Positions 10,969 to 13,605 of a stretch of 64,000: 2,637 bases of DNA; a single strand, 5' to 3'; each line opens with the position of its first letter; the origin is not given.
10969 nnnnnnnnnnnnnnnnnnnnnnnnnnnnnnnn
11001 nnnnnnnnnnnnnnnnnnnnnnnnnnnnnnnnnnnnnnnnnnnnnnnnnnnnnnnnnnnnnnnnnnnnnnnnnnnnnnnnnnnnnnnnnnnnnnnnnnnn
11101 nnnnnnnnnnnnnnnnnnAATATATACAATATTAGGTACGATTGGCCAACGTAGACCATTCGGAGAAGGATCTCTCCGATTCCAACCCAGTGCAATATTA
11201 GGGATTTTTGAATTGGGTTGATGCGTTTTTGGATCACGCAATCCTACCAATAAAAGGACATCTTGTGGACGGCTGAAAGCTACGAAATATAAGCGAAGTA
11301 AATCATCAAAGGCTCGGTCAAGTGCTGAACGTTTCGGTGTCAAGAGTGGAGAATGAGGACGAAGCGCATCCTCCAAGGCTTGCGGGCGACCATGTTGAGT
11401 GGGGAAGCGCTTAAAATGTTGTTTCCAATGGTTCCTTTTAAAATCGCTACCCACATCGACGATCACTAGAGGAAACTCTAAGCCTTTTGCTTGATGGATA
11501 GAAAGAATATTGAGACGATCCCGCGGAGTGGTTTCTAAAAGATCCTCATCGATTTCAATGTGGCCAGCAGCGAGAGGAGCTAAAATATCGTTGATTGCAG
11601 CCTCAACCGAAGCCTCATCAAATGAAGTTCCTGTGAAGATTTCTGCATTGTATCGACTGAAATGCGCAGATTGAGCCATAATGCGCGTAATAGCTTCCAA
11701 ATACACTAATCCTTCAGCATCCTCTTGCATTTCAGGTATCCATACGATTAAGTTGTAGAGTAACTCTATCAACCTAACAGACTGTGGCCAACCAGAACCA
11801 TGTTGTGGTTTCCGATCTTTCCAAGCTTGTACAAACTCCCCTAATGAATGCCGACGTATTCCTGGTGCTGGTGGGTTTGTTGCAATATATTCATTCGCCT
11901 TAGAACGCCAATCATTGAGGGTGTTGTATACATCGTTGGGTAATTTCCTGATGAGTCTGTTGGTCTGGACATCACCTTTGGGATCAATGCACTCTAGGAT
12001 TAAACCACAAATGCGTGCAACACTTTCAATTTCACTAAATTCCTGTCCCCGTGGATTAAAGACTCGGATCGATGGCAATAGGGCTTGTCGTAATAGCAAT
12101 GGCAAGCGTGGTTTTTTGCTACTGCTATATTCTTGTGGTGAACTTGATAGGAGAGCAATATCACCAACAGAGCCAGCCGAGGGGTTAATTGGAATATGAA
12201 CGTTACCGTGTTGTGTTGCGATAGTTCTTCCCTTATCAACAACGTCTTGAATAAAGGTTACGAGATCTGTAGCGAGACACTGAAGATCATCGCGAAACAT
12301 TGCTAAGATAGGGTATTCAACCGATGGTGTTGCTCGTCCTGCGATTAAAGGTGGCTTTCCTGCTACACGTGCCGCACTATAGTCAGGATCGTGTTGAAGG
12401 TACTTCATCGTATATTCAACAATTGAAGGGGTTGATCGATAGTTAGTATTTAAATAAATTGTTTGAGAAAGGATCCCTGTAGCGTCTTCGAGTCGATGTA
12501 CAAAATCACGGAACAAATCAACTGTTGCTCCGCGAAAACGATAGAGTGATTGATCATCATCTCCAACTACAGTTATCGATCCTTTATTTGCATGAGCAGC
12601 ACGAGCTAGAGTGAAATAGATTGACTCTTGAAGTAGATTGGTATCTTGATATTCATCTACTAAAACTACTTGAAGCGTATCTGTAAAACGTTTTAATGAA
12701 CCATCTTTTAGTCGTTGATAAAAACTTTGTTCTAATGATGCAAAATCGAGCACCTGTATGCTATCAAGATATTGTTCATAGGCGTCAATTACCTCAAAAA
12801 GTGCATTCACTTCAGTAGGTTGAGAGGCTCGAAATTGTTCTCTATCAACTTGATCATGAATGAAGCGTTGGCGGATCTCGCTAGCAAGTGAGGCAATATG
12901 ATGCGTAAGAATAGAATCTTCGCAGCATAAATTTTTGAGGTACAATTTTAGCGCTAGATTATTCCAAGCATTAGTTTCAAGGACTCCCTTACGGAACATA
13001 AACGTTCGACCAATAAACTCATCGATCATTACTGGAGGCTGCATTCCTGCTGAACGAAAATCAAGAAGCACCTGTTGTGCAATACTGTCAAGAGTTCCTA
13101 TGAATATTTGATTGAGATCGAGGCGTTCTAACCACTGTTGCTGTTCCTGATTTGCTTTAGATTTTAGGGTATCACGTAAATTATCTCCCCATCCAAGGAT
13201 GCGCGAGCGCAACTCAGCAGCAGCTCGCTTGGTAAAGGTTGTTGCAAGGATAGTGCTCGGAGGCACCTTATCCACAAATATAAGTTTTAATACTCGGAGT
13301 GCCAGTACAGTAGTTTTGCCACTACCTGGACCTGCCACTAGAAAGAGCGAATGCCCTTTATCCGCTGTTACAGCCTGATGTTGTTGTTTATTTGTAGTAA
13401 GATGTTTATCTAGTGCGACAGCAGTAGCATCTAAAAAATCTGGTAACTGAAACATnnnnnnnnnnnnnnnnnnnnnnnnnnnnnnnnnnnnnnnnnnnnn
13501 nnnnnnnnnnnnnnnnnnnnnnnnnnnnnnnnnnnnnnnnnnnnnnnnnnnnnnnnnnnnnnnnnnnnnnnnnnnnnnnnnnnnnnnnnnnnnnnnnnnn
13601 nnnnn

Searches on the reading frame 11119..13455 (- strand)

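Call 9: search_protein_families(library=pfam, proteins=[window:11119-13455:-], max_evalue=0.01)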
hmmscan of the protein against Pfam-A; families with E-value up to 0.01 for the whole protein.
window:11119-13455:- (779 aa): 6 families
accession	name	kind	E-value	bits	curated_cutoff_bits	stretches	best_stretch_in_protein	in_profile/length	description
PF00580.27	UvrD-helicase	-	5.7e-48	164.4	23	1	22-320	2-268/271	UvrD/REP helicase N-terminal domain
PF13245.12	AAA_19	-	2e-16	60.8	25.1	1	25-308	1-134/134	AAA domain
PF13361.12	UvrD_C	-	1.2e-09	38.6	25.6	1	608-666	263-305/350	UvrD-like helicase C-terminal domain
PF13604.12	AAA_30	-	2.3e-06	27.9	27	1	22-108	3-82/191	AAA domain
PF00270.35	DEAD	-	3.4e-05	24.1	26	1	24-130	3-109/167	DEAD/DEAH box helicase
PF13538.12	UvrD_C_2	-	0.00041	20.6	27.4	1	650-668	4-22/52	UvrD-like helicase C-terminal domain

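Call 10: search_protein_families(library=padloc, proteins=[window:11119-13455:-], max_evalue=0.001)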
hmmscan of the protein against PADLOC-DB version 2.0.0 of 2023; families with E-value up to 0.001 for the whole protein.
window:11119-13455:- (779 aa): 47 families (the best 25 are shown)
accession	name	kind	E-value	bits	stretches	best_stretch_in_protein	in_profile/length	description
PDLC00117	GajB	-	3.6e-38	129.4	2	213-364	169-313/604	UrvD helicase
PDLC00114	GajB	-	2.3e-36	123.6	1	21-392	8-334/635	UrvD helicase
PDLC03802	RTasHel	-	9e-33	112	2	221-349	151-269/675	DRT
PDLC00127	GajB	-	9e-33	111.6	2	203-361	143-297/594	UrvD helicase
PDLC00132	GajB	-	1.8e-31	107.5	1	23-367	6-313/625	UrvD helicase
PDLC00123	GajB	-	1.7e-27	94.2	2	262-356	178-262/540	UrvD helicase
PDLC00129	GajB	-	1.5e-24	84.6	2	20-87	11-78/594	UrvD helicase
PDLC00103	GajB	-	2.4e-22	77.6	2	256-351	207-293/612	UrvD helicase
PDLC00122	GajB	-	7.2e-22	76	2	264-354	166-248/502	UrvD helicase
PDLC00130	GajB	-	7.2e-22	75.4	2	221-361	164-298/589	UrvD helicase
PDLC00112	GajB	-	3.7e-21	73.4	2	201-349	147-291/581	UrvD helicase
PDLC00134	GajB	-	1.3e-19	68.6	2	256-351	208-294/431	UrvD helicase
PDLC00119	GajB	-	4.3e-19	66.9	1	264-348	222-295/565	UrvD helicase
PDLC00107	GajB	-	1.4e-18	64.9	1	258-341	213-286/587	UrvD helicase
PDLC00133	GajB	-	2.1e-18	64.5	2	220-352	161-289/382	UrvD helicase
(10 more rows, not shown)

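Call 47: search_protein_families(library=ncbifam, proteins=[window:11119-13455:-], max_evalue=0.001)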
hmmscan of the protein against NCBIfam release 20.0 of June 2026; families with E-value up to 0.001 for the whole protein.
window:11119-13455:- (779 aa): 17 families
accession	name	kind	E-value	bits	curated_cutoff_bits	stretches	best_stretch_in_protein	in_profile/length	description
TIGR01073.1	pcrA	equivalog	1.7e-40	139.1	911.2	1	21-355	5-295/725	DNA helicase PcrA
NF008743.0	PRK11773.1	equivalog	4.6e-39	134.4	965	2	210-355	161-299/720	DNA helicase II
TIGR02785.1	addA_Gpos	equivalog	9.7e-39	133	707.65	3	218-349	340-476/1234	helicase-exonuclease AddAB subunit AddA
TIGR01075.1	uvrD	equivalog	4.3e-37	127.8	1144.45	2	212-357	158-296/715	DNA helicase II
TIGR02784.1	addA_alphas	equivalog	4e-32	111.6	860.75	3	26-87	2-62/1138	double-strand break repair helicase AddA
NF010485.0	PRK13909.1-2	equivalog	6.6e-31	107.3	650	2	206-355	268-426/909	RecB-like helicase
TIGR01074.1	rep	equivalog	7.2e-31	107.2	951.45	2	210-359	154-296/668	DNA helicase Rep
TIGR00609.1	recB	equivalog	1.6e-26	92.7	696.05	2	254-347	365-449/1175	exodeoxyribonuclease V subunit beta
NF010487.0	PRK13909.1-4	equivalog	1.9e-26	92.6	759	2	176-353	247-420/924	RecB-like helicase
NF008276.0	PRK11054.1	equivalog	4.9e-26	91.4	543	1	22-358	198-521/684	DNA helicase IV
NF008172.0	PRK10919.1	equivalog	2.5e-23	82.2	1168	2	177-349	125-287/673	DNA helicase Rep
NF010484.0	PRK13909.1-1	equivalog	6.5e-17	60.6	1074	2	35-111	6-81/945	RecB-like helicase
NF010486.0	PRK13909.1-3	equivalog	7e-15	54.1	1109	2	249-350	319-420/921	RecB-like helicase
NF008128.0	PRK10876.1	equivalog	1.4e-12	46.2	1697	1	261-351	378-459/1181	exodeoxyribonuclease V subunit beta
NF041464.1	HelD_BACSU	equivalog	3.9e-07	28.4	419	1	256-372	542-649/779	RNA polymerase recycling motor HelD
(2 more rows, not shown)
